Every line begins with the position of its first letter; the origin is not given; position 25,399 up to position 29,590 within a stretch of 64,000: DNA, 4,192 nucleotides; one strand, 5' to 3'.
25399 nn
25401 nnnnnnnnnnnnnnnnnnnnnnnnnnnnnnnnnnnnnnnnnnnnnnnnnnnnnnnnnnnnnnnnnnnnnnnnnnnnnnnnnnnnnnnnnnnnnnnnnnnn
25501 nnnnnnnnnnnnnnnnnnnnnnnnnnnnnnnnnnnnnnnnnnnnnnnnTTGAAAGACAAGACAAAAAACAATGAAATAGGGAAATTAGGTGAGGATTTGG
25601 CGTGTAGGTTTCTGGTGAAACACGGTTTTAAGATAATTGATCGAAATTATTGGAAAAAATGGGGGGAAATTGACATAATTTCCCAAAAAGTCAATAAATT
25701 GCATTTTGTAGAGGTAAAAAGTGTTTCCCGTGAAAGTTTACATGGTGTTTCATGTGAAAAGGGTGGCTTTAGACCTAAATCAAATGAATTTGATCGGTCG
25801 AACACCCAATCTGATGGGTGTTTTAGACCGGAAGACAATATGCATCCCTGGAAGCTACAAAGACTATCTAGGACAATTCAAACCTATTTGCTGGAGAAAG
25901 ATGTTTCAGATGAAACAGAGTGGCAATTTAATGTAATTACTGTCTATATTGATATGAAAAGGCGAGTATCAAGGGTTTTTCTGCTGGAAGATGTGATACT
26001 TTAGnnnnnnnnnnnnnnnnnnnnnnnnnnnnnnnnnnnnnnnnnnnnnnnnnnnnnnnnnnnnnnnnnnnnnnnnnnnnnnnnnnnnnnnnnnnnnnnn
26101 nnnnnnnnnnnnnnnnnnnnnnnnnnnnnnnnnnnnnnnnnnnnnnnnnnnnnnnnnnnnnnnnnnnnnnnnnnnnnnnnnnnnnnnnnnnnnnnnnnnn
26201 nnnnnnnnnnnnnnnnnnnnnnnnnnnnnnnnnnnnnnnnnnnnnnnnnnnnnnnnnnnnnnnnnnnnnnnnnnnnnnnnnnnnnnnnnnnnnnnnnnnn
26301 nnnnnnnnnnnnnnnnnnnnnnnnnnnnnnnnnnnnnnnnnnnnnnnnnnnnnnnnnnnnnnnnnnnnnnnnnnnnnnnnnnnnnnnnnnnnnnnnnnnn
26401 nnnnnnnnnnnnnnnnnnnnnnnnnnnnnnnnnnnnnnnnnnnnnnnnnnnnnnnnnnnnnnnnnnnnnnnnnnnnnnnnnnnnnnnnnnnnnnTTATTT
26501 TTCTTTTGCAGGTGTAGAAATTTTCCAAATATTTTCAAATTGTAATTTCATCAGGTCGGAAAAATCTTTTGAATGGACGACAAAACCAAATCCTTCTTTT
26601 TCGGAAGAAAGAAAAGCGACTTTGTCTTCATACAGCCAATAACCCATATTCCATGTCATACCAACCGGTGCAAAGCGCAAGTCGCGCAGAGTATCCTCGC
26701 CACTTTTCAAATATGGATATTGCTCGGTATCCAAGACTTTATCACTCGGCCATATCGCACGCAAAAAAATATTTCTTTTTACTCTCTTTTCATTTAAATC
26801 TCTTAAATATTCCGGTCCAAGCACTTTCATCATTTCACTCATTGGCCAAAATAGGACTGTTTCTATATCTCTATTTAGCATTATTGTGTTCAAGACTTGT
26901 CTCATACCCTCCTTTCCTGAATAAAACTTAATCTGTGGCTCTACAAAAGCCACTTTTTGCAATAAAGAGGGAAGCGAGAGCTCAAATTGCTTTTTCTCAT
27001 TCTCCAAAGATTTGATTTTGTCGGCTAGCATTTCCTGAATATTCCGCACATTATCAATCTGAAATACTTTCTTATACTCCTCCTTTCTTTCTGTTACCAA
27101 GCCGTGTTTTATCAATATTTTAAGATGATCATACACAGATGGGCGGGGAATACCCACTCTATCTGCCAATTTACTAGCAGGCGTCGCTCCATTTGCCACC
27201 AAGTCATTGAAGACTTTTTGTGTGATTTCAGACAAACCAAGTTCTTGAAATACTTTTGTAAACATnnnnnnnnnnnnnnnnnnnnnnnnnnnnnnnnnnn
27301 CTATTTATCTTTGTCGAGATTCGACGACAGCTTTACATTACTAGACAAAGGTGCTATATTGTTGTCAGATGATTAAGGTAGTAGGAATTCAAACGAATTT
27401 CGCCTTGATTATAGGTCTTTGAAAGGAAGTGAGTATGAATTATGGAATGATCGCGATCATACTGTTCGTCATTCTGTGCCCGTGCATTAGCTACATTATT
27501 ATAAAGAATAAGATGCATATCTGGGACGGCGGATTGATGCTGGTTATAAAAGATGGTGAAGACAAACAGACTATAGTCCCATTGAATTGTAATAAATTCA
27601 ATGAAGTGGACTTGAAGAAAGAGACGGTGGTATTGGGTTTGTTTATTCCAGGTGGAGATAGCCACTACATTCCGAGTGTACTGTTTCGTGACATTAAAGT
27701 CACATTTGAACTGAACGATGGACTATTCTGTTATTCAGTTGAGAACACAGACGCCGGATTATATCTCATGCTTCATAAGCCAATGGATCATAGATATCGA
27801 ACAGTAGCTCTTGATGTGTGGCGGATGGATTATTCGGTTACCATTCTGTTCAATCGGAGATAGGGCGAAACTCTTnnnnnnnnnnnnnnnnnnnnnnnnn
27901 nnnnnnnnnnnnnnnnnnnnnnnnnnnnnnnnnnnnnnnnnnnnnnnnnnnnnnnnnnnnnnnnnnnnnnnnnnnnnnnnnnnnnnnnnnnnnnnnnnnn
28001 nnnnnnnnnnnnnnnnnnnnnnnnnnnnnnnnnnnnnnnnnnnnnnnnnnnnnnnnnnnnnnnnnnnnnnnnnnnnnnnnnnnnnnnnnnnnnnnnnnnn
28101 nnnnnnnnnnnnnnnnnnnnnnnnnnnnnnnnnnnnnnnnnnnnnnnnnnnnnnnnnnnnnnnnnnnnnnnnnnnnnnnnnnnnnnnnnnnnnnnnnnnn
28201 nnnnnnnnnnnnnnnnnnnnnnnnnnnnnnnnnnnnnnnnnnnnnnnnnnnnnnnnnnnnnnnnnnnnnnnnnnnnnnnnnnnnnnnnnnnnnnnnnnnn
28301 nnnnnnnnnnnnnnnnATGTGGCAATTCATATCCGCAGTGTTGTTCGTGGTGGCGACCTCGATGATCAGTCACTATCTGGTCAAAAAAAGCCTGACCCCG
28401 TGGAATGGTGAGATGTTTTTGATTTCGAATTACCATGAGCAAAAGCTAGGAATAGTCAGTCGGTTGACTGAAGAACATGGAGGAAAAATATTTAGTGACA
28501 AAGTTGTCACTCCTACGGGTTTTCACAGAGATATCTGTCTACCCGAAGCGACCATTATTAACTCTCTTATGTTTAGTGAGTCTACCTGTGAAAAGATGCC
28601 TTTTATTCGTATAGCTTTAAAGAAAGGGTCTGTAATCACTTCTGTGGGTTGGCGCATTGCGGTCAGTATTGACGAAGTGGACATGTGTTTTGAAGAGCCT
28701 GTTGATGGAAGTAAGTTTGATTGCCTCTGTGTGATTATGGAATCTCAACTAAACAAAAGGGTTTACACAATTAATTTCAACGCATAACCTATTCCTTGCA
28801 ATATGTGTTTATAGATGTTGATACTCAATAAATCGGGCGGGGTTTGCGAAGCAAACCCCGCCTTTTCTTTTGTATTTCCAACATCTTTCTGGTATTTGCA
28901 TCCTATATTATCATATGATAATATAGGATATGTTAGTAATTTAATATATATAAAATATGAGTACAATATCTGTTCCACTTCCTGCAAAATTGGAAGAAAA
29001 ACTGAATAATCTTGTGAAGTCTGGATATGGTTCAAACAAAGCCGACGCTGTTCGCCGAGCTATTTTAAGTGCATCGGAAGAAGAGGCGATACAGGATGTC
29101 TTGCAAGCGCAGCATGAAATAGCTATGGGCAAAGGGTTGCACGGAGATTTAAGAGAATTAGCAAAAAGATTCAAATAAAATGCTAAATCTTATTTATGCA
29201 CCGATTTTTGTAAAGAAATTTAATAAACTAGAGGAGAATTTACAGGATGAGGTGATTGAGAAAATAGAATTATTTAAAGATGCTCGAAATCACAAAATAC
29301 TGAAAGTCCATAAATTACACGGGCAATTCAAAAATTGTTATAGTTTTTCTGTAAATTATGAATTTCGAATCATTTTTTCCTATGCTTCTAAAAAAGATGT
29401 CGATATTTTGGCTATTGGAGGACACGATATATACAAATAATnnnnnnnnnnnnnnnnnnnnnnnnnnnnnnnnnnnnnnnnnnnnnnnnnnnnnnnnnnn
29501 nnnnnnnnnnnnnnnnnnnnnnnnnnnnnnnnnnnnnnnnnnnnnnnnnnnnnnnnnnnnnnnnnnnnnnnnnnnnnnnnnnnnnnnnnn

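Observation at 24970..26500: AT-rich non-coding tracts flanking yraN carry perfect DnaA boxes and four copies of a 13-mer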

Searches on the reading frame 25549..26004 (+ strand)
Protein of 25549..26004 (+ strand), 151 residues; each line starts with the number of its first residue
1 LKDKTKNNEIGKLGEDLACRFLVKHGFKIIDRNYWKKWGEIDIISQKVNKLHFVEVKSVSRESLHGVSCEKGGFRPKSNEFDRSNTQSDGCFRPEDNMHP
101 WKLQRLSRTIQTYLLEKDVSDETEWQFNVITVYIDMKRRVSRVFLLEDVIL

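Call 9: search_protein_families(library=pfam, proteins=[window:25549-26004:+])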
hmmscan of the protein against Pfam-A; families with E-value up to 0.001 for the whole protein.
window:25549-26004:+ (151 aa): 1 family
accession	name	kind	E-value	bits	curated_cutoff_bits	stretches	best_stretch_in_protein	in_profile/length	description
PF02021.23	UPF0102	-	2.1e-18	66.9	23.6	1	14-63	1-46/80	Uncharacterised protein family UPF0102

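Call 11: find_encoding_contigs(protein=window:25549-26004:+, flank=10000, max_places=10)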
Protein window:25549-26004:+ (151 aa): 1 contig read that carries it; 1 place shown.
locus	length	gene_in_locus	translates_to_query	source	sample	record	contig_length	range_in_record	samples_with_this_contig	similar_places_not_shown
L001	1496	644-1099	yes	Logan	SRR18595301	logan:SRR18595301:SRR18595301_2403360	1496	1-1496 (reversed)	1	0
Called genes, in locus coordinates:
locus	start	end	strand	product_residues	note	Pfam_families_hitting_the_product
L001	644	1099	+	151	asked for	PF02021:UPF0102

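Call 12: find_related_loci(query=window:25549-26001:+, collection=genome_contigs, flank=10000)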
Query window:25549-26001:+ (151 aa) in genome_contigs; peptide patterns used: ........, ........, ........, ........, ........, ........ (x = any residue, [..] = any of these).
238 stretches matched a pattern; 192 encode a relative of the query (tblastn E <= 1e-3); the best 80 are kept; 80 distinct loci.
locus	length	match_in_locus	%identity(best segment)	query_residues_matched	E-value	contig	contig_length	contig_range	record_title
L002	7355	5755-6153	63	1-151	1e-58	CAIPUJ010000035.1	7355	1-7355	uncultured bacterium isolate Loclat_bin-14315 genome assembly, contig: bin-14315:035/117, whole genome shotgun sequence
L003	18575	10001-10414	59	1-151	1e-55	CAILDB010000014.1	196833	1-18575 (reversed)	uncultured bacterium isolate MJ130729B_bin-744 genome assembly, contig: bin-744:14/29, whole genome shotgun sequence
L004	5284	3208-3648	56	2-151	3e-54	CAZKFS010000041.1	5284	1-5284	MAG TPA_asm: uncultured Candidatus Saccharibacteria bacterium isolate binchicken_co264_1 genome assembly, contig: NODE_5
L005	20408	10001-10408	58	2-151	2e-53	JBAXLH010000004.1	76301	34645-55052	MAG: bacterium isolate ELA422 MAG422_4, whole genome shotgun sequence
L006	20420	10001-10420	55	2-151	4e-52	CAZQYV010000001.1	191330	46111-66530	MAG TPA_asm: uncultured Candidatus Saccharibacteria bacterium isolate SRP286056_co1_693 genome assembly, contig: NODE_36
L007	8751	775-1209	53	2-151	4e-52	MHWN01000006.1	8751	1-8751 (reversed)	MAG: Candidatus Zambryskibacteria bacterium RIFCSPLOWO2_02_FULL_39_26 rifcsplowo2_02_scaffold_14006, whole genome shotgu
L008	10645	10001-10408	53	2-151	7e-52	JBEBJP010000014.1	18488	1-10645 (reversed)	MAG: Parcubacteria group bacterium isolate SF2_12 NODE_1215_length_18488_cov_16.220458, whole genome shotgun sequence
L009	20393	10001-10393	57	1-151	1e-51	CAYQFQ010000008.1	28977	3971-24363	MAG TPA_asm: uncultured Candidatus Saccharibacteria bacterium isolate SRP272421_co3_37 genome assembly, contig: NODE_301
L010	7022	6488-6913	54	2-151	2e-51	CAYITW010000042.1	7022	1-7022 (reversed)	MAG TPA_asm: uncultured Candidatus Saccharibacteria bacterium isolate ERP119705_co5_455 genome assembly, contig: NODE_14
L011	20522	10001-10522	47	2-151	2e-50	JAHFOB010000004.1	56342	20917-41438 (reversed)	MAG: Candidatus Zambryskiibacteriota bacterium isolate nzgw494 NODE_204_length_56343_cov_3.769983, whole genome shotgun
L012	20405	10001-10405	58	5-150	1e-50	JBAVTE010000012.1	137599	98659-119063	MAG: Minisyncoccia bacterium isolate MFD03852_ilm_asm_bin17 k127_45999, whole genome shotgun sequence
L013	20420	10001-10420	54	2-151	2e-50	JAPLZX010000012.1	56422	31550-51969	MAG: Candidatus Zambryskiibacteriota bacterium isolate LacPavin_0419_WC90_MAG_35_8 LacPavin_0419_WC90_scaffold_40495, wh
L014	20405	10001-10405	54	2-151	4e-49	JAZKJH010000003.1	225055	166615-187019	MAG: Patescibacteria group bacterium isolate ADI_DC_SW_02_SPN_11032020-bin097_1 DCSW02SPN_B097_1_000000000003, whole gen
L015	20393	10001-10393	52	2-151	6e-49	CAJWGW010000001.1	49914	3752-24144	TPA_asm: uncultured bacterium isolate ERR599060_bin.41_MetaBAT_v2.12.1_MAG genome assembly, contig: NODE_130_length_4991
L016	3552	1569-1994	53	5-151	2e-48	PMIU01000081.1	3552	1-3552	MAG: Candidatus Nomurabacteria bacterium isolate fen_1327 73.20120600_E3D.179_contig_704212, whole genome shotgun sequen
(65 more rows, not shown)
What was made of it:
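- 25549..26004 (+): yraN (UPF0102 nuclease-like gene). It is embedded in the locus and contains further parS-like sequences. call 9 (PF02021, 2.1e-18), call 12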

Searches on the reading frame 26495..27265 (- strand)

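Call 9: search_protein_families(library=pfam, proteins=[window:26495-27265:-])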
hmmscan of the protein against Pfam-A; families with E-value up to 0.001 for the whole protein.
window:26495-27265:- (256 aa): 7 families
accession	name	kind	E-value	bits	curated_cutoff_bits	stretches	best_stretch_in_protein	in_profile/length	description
PF01978.25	TrmB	-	7e-13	48.7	25.6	1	7-68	2-63/68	Sugar-specific transcriptional regulator TrmB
PF12840.13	HTH_20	-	6.8e-08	32.8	27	1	22-60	13-51/51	Helix-turn-helix domain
PF08221.17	HTH_9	-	1.1e-05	25.9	23.4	1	13-58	13-58/62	RNA polymerase III subunit RPC82 helix-turn-helix domain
PF13412.12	HTH_24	-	2.1e-05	24.4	21.9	1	12-58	2-48/48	Winged helix-turn-helix DNA-binding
PF09339.16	HTH_IclR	-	4.1e-05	23.7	22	1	26-59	15-50/52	IclR helix-turn-helix domain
PF01022.26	HTH_5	-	4.5e-05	23.7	22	1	24-58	12-46/47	Bacterial regulatory protein, arsR family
PF22194.2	F-93_WHD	-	0.00058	20.3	28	0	41-68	29-57/62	F-93, winged-helix domain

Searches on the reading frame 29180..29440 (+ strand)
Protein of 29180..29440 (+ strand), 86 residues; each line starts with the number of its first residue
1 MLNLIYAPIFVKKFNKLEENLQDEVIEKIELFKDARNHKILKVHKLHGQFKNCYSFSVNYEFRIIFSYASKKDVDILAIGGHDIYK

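Call 9: search_protein_families(library=pfam, proteins=[window:29180-29440:+])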
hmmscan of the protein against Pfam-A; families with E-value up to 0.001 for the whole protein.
window:29180-29440:+ (86 aa): 1 family
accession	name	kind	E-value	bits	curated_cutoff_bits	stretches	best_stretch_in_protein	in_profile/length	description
PF05015.19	HigB-like_toxin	-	1.3e-05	26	27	1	19-74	23-84/91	RelE-like toxin of type II toxin-antitoxin system HigB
